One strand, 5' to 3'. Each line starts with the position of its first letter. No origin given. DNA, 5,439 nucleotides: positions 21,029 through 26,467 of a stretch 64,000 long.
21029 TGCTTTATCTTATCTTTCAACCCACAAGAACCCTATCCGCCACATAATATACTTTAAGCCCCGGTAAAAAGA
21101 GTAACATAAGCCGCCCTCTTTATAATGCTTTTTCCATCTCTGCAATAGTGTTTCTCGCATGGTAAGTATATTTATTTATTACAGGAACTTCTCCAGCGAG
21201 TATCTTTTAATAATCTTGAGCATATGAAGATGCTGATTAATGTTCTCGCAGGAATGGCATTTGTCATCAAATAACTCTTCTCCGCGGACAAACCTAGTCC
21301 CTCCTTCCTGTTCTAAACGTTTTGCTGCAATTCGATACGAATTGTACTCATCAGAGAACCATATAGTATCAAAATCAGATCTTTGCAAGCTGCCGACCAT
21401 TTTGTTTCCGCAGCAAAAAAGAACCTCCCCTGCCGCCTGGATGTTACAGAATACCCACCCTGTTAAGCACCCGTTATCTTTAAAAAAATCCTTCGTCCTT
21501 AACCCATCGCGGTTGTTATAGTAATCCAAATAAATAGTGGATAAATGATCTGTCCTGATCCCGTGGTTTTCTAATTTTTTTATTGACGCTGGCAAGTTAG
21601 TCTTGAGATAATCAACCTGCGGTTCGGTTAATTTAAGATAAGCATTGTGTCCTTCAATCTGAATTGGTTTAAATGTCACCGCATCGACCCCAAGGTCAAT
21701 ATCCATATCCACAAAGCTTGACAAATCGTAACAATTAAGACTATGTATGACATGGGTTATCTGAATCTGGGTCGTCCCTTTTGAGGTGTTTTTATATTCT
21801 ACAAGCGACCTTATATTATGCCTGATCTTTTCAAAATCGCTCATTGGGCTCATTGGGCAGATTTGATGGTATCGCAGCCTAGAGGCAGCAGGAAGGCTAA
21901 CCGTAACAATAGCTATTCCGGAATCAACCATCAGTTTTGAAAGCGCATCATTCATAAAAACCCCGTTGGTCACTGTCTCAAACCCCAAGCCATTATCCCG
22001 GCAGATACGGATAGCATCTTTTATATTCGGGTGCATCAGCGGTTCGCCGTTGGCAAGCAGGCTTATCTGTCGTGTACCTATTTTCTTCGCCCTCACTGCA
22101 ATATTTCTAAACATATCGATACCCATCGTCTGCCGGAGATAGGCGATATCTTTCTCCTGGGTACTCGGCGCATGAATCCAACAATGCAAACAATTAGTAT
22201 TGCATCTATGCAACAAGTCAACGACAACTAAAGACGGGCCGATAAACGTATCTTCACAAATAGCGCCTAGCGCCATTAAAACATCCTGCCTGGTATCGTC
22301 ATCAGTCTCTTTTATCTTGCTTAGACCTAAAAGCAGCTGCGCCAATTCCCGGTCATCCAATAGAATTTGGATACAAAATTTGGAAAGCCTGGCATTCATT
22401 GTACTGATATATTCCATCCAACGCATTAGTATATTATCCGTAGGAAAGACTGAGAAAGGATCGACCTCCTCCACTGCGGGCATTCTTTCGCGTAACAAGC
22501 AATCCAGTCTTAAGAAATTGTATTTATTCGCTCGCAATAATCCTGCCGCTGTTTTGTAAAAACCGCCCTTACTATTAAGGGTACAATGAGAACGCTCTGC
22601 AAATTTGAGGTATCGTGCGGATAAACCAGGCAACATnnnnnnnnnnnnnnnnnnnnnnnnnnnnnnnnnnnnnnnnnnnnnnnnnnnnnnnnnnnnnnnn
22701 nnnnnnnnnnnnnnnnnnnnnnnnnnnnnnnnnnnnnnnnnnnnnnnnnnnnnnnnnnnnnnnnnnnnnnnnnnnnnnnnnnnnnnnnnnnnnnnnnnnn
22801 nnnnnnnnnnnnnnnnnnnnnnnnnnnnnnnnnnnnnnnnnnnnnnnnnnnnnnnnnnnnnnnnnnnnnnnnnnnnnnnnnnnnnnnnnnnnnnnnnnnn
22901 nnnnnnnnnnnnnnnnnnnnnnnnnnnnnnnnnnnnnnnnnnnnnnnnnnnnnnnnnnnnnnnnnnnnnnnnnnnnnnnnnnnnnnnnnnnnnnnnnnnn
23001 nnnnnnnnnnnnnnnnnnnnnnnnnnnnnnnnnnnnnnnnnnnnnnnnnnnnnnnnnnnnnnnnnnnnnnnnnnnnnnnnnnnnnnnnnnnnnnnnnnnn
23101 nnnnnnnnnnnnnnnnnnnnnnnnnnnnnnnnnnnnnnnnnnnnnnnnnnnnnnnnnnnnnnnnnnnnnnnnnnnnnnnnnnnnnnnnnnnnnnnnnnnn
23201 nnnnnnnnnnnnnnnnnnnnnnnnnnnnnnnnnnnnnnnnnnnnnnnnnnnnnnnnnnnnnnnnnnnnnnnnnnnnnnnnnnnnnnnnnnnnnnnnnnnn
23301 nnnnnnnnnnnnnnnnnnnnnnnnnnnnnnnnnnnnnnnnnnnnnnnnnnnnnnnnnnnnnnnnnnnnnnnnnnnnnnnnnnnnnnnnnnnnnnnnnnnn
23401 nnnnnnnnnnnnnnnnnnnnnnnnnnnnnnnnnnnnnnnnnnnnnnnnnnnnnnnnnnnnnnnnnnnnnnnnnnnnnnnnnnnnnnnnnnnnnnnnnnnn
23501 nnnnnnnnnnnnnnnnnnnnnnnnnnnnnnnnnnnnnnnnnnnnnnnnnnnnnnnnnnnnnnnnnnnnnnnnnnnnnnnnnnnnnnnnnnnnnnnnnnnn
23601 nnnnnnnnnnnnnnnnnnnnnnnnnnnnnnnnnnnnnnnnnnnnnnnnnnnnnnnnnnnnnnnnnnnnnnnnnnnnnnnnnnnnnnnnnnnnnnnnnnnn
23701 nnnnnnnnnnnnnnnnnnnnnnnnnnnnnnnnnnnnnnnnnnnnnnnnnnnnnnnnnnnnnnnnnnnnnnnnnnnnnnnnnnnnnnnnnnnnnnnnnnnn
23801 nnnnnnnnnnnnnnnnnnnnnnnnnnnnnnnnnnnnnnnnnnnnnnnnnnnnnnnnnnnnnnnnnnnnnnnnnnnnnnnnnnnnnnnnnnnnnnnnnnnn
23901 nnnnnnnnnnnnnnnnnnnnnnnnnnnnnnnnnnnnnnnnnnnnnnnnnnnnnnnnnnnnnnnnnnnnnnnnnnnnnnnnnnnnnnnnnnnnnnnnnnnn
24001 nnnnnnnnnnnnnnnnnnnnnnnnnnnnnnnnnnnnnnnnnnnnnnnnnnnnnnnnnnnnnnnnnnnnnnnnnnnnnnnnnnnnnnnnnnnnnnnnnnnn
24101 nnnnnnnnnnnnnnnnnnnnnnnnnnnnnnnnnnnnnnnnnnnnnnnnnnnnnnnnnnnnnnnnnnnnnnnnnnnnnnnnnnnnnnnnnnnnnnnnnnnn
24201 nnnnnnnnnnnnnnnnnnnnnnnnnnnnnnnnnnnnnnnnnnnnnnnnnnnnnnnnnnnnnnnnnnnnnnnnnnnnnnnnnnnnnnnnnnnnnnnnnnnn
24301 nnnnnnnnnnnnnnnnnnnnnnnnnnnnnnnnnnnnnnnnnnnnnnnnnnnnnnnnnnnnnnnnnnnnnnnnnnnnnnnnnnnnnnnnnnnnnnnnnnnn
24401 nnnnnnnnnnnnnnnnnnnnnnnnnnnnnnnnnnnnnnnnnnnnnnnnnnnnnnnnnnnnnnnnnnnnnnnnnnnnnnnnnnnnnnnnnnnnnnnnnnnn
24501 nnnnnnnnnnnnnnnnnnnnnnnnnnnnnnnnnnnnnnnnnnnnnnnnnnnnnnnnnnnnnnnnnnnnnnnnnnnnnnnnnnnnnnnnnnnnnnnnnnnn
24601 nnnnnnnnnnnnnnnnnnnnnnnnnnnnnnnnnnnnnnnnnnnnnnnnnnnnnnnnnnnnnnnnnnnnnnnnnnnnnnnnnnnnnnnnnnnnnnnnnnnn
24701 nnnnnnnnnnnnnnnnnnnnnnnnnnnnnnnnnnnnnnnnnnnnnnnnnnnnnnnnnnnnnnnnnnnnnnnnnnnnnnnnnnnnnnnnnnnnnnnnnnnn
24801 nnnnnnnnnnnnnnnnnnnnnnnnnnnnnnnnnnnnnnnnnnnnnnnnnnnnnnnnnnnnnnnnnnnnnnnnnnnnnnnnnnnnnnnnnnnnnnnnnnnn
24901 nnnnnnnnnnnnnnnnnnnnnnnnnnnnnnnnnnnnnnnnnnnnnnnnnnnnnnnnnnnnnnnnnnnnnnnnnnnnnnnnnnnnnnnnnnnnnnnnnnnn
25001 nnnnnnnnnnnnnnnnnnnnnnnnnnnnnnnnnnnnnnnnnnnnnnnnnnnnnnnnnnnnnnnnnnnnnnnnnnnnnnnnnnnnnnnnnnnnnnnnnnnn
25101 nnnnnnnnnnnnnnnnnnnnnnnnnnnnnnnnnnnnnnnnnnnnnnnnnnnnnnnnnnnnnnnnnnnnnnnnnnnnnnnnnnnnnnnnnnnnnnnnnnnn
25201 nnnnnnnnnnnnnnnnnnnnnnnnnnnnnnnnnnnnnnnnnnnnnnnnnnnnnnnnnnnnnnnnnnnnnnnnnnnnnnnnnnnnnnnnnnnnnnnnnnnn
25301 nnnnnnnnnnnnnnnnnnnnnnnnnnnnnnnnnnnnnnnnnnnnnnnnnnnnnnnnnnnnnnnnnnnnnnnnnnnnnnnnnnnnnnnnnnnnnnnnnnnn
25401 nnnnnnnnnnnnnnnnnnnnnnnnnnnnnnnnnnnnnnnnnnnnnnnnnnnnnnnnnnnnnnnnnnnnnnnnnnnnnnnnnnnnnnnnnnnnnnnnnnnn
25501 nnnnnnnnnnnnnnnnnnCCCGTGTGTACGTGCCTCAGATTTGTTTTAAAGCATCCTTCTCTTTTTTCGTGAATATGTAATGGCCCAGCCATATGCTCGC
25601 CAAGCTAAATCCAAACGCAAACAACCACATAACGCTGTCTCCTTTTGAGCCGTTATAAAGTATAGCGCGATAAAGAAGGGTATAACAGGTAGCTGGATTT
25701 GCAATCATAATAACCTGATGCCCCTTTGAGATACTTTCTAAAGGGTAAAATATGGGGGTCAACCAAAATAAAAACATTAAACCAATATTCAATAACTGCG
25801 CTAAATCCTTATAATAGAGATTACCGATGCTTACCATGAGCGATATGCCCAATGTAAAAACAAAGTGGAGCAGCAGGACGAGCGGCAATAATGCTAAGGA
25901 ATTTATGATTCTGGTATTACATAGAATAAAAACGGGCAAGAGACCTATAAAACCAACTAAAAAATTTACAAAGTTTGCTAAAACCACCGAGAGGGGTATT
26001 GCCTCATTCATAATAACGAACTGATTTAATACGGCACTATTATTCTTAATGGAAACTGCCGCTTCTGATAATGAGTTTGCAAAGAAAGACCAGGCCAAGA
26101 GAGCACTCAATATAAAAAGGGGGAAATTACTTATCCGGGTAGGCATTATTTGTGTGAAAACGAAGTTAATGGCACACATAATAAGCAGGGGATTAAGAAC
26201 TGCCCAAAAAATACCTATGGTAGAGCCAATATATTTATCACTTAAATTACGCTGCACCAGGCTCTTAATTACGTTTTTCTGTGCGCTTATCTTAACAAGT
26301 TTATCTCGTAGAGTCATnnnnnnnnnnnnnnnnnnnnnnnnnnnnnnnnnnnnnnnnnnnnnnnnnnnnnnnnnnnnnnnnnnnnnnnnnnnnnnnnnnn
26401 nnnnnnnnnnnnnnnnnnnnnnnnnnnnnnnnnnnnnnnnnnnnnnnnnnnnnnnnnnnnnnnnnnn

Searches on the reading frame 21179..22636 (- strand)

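Call 65: search_protein_families(library=pfam, proteins=[window:21179-22636:-], max_evalue=0.00001)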
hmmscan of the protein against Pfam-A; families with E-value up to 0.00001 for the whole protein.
window:21179-22636:- (485 aa): 2 families
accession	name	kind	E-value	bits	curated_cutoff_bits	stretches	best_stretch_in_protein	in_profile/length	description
PF04055.27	Radical_SAM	-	9.9e-11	42.5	29.5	1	143-282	5-140/166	Radical SAM superfamily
PF13186.11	SPASM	-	4.3e-06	27.4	21.5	0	390-443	1-53/67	Iron-sulfur cluster-binding domain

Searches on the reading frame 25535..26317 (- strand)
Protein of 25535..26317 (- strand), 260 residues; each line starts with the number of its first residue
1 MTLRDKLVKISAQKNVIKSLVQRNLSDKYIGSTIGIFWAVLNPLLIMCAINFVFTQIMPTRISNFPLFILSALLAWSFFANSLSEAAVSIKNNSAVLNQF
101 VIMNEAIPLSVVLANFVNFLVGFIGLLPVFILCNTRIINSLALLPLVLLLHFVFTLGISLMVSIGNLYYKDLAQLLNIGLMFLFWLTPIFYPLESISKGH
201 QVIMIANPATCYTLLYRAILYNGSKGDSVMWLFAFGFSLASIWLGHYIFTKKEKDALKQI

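Call 65: search_protein_families(library=pfam, proteins=[window:25535-26317:-], max_evalue=0.00001)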
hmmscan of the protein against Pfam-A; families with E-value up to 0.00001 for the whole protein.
window:25535-26317:- (260 aa): 1 family
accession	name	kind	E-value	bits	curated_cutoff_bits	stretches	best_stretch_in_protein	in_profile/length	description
PF01061.29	ABC2_membrane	-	1.3e-10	41.7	26.9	1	17-220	3-210/211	ABC-2 type transporter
